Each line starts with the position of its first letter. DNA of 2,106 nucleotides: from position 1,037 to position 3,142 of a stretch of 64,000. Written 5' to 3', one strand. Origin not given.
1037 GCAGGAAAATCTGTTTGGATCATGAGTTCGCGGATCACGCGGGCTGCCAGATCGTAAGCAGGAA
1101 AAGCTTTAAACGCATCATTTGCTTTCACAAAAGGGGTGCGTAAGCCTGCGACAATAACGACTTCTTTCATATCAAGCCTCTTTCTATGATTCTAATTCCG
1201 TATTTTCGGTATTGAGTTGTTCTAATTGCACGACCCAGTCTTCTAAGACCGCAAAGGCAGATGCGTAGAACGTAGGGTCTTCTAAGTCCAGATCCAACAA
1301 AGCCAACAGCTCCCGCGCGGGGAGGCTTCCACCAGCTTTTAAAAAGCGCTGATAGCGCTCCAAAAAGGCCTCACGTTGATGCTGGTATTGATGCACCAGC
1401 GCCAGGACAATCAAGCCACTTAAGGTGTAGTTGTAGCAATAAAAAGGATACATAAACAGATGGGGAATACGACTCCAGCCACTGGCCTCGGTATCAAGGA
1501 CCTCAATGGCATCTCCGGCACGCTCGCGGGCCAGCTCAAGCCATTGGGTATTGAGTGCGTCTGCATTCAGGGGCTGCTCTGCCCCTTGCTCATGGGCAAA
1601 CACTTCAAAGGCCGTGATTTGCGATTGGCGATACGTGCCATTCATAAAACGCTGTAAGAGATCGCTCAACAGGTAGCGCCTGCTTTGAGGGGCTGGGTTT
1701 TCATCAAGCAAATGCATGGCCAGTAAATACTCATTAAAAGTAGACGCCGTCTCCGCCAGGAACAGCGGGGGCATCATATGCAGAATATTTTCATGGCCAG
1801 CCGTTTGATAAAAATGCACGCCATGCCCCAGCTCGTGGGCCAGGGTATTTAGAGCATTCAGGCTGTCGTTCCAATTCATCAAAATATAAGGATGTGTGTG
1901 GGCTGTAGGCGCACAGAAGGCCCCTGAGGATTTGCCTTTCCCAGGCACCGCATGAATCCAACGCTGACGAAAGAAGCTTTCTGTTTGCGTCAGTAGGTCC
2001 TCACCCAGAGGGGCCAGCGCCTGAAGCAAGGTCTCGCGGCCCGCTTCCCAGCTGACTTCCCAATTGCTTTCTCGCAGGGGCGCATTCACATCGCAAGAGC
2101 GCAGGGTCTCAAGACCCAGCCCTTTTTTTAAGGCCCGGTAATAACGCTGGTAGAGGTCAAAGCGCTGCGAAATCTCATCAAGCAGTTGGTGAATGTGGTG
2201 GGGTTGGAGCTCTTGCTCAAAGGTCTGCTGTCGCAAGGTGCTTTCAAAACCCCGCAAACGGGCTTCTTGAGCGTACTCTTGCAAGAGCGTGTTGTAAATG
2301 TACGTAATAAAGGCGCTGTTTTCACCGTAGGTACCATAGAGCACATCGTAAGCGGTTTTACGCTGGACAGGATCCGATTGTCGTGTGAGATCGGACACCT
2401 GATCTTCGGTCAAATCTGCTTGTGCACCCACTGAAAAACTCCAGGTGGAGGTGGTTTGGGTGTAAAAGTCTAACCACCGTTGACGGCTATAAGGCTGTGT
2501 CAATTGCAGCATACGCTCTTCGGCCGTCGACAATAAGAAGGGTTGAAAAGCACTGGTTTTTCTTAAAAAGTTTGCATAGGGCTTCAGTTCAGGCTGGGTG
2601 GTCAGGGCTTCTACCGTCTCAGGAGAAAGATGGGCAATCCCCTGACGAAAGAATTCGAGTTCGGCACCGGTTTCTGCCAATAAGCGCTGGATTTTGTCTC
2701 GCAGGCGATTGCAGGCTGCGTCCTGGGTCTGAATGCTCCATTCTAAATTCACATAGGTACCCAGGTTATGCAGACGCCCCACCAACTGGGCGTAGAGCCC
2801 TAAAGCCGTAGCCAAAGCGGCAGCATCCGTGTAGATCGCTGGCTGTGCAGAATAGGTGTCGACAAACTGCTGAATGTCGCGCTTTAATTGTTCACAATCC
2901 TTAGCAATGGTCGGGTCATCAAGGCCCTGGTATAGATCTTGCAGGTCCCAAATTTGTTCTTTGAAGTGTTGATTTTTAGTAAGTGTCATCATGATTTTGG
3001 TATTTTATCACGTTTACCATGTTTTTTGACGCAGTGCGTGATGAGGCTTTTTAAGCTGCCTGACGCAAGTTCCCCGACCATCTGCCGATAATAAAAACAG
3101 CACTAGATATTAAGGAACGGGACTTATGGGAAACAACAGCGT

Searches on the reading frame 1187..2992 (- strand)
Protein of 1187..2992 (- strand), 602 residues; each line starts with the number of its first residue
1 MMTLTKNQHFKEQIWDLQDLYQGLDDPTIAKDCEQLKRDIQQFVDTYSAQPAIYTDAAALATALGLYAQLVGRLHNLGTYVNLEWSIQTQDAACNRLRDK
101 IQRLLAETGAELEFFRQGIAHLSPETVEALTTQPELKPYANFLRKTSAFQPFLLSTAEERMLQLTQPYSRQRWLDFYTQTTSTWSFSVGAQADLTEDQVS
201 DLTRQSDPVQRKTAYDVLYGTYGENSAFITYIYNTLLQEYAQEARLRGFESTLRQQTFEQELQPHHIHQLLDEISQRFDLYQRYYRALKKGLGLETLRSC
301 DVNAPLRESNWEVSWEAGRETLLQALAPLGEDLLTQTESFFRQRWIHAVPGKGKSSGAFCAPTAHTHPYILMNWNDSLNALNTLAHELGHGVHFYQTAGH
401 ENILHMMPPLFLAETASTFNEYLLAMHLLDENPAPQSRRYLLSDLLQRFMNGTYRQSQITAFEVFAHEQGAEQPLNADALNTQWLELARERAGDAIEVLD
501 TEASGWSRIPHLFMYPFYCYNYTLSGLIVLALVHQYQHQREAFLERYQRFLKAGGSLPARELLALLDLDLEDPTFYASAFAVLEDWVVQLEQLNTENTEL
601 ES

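Call 54: search_protein_families(library=pfam, proteins=[window:1187-2992:-], max_evalue=0.00001)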
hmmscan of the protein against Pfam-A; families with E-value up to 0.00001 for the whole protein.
window:1187-2992:- (602 aa): 2 families
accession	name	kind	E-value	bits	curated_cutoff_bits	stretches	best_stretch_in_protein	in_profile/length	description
PF01432.26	Peptidase_M3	-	2.9e-42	146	27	1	337-580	180-455/457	Peptidase family M3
PF08439.15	Peptidase_M3_N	-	2.3e-09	37.8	25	1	119-186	2-70/70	Oligopeptidase F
